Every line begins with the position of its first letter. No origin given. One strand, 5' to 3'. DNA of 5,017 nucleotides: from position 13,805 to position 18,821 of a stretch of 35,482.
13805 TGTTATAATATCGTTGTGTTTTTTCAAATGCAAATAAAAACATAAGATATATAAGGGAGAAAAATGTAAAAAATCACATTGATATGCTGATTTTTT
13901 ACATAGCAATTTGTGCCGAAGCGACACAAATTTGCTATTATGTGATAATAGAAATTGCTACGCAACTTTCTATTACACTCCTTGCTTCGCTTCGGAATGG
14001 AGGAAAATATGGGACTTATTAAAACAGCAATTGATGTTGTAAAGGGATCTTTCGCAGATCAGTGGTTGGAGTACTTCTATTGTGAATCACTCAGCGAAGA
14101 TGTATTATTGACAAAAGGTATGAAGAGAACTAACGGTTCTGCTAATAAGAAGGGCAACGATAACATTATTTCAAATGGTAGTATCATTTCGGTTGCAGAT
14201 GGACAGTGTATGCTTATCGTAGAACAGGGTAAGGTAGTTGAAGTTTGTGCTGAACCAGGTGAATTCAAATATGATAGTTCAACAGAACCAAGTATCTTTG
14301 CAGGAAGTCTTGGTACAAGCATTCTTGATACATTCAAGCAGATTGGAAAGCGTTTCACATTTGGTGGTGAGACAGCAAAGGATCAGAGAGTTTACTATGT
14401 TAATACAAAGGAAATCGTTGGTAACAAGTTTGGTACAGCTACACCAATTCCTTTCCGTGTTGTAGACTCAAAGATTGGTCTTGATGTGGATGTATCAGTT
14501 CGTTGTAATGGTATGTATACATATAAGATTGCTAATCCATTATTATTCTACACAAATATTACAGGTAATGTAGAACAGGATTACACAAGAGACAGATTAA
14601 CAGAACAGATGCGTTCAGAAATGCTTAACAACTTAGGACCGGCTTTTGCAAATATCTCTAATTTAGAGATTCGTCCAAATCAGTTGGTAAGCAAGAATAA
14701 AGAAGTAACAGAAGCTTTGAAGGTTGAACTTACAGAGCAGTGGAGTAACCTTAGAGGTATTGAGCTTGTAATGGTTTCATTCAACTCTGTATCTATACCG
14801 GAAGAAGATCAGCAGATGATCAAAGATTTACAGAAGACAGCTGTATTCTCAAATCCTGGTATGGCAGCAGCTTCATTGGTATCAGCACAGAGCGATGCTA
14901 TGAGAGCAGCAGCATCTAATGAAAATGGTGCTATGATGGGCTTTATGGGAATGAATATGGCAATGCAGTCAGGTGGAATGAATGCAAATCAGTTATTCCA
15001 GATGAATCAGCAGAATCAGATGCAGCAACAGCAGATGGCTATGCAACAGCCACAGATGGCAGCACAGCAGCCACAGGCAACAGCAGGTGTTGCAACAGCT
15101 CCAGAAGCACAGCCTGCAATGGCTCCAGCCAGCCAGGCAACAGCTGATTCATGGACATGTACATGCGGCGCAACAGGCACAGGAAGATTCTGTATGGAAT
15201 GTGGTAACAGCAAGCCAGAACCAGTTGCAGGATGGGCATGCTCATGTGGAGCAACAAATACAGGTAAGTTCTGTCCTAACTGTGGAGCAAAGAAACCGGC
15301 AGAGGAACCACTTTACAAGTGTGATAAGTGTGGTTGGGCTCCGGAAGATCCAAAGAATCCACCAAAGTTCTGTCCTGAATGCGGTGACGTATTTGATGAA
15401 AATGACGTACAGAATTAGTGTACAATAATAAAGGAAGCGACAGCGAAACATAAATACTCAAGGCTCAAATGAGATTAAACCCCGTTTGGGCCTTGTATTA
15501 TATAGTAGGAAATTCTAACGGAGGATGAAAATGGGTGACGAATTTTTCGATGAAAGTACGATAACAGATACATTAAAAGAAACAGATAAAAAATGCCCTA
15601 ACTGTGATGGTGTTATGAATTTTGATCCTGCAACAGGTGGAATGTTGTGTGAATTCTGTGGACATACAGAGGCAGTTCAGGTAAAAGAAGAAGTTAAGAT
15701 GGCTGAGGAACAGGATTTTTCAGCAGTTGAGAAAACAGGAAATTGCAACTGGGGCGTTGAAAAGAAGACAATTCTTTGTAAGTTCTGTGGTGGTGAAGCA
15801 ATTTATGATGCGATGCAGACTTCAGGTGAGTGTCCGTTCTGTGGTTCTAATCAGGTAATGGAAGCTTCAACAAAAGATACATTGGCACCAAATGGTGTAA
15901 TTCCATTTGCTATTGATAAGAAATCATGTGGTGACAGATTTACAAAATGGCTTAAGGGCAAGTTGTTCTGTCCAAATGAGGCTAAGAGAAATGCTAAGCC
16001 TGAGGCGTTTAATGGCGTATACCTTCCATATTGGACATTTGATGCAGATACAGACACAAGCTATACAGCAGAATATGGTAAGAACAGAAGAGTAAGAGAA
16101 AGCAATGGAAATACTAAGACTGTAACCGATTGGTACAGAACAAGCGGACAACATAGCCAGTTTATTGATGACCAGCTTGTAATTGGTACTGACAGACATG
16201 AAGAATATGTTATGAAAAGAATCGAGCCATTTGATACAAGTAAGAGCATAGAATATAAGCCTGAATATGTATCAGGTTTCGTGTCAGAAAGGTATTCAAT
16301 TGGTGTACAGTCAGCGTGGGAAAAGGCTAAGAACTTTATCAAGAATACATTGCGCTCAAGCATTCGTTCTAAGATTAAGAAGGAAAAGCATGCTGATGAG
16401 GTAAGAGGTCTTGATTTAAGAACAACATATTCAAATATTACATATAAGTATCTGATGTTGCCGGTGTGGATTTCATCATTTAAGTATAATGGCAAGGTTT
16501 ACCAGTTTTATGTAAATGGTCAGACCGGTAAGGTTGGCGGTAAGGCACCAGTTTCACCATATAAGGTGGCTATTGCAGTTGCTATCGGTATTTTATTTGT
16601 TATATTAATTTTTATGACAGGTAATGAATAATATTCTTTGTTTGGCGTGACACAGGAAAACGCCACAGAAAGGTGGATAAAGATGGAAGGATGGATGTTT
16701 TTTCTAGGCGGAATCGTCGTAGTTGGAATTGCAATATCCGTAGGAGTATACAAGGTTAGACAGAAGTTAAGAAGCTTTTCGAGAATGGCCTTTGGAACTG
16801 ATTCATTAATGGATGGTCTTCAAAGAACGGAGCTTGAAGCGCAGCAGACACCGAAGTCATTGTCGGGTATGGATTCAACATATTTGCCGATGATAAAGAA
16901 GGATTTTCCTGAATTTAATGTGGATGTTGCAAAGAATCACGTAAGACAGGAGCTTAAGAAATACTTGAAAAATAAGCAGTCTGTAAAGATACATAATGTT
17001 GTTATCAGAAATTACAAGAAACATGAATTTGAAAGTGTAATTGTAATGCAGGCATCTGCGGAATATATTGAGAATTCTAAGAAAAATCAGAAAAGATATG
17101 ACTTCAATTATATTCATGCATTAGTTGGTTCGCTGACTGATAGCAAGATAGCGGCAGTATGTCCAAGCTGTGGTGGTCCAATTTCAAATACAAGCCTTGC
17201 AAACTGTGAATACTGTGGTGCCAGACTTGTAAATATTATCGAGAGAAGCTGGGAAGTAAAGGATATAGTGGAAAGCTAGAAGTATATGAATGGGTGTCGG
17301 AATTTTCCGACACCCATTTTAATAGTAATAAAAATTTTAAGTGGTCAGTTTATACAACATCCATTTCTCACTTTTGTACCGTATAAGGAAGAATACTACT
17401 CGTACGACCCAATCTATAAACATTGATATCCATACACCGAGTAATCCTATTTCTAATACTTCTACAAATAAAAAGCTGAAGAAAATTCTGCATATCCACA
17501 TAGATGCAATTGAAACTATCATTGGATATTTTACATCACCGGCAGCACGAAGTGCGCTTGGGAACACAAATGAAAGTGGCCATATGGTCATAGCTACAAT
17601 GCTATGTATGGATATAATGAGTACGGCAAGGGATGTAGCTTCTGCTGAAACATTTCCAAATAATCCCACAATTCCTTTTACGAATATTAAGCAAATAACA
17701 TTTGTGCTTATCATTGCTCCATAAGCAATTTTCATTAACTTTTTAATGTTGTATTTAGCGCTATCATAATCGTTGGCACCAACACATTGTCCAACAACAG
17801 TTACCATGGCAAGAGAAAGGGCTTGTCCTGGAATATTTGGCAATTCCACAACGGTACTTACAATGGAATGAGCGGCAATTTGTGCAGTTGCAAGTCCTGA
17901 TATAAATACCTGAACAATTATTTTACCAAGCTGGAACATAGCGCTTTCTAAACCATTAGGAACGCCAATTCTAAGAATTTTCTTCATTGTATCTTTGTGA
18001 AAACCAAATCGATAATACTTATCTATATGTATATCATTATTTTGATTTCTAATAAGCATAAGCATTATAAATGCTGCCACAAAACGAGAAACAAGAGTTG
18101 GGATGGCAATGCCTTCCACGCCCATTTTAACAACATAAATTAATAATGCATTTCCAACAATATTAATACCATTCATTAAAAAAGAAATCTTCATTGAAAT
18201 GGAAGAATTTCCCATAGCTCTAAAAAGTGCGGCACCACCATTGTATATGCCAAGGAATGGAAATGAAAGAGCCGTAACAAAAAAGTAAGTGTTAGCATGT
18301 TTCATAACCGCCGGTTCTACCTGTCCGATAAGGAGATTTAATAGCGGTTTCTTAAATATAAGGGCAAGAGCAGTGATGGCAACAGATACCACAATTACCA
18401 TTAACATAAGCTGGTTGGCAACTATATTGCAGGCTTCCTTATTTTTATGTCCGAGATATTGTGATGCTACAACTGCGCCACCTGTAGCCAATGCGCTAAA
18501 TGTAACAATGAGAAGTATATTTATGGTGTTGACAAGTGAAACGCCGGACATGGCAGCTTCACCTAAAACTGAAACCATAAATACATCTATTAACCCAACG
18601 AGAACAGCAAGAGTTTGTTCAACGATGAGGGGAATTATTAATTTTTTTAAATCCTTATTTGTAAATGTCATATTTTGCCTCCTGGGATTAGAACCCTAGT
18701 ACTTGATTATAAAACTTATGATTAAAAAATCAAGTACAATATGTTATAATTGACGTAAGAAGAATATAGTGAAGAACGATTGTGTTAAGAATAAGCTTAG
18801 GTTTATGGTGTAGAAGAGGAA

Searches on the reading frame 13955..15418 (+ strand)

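Call 56: search_protein_families(library=pfam, proteins=[window:13955-15418:+], max_evalue=0.00001)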
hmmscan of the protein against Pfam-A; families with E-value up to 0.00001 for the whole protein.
window:13955-15418:+ (487 aa): 1 family
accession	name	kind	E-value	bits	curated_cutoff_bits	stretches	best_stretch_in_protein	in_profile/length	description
PF13421.11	Band_7_1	-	9.7e-18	65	24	1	69-291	8-205/211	SPFH domain-Band 7 family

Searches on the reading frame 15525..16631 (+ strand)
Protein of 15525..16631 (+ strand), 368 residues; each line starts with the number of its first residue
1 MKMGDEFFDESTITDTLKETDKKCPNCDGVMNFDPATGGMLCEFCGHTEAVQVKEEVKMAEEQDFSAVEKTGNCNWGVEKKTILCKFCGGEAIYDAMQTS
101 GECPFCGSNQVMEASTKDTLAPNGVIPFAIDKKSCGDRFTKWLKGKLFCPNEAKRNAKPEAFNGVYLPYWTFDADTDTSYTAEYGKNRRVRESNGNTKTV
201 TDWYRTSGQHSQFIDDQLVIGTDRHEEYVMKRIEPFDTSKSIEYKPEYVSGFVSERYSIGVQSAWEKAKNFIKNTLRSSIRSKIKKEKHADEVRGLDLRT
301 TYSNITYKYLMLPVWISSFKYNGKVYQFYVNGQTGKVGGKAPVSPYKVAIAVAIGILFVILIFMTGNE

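Call 56: search_protein_families(library=pfam, proteins=[window:15525-16631:+], max_evalue=0.00001)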
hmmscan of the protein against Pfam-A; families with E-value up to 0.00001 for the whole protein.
window:15525-16631:+ (368 aa): 1 family
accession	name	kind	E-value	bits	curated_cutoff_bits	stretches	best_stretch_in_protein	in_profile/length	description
PF08271.17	Zn_Ribbon_TF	-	2.2e-06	27.5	29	0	23-47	2-27/43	TFIIB zinc-binding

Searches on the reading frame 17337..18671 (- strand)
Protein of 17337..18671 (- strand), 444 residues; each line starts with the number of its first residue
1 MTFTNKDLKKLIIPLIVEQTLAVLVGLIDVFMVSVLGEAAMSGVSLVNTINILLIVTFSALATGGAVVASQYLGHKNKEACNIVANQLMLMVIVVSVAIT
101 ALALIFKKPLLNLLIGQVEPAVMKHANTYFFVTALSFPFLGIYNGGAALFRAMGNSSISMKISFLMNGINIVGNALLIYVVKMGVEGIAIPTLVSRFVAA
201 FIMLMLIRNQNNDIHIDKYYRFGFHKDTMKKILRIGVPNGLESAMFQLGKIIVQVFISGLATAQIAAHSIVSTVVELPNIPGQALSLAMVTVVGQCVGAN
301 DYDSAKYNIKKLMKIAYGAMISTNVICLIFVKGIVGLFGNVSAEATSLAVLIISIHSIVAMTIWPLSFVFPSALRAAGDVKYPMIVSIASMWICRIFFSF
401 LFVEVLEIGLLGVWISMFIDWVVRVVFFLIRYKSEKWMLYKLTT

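Call 56: search_protein_families(library=pfam, proteins=[window:17337-18671:-], max_evalue=0.00001)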
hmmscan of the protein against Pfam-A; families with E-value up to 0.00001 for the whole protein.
window:17337-18671:- (444 aa): 2 families
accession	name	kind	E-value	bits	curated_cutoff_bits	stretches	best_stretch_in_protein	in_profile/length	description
PF01554.23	MatE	-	2.3e-44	151.4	24.9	2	14-175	1-160/161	MatE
PF03023.19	MurJ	-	6.6e-12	45.2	27.4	1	76-431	47-398/451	Lipid II flippase MurJ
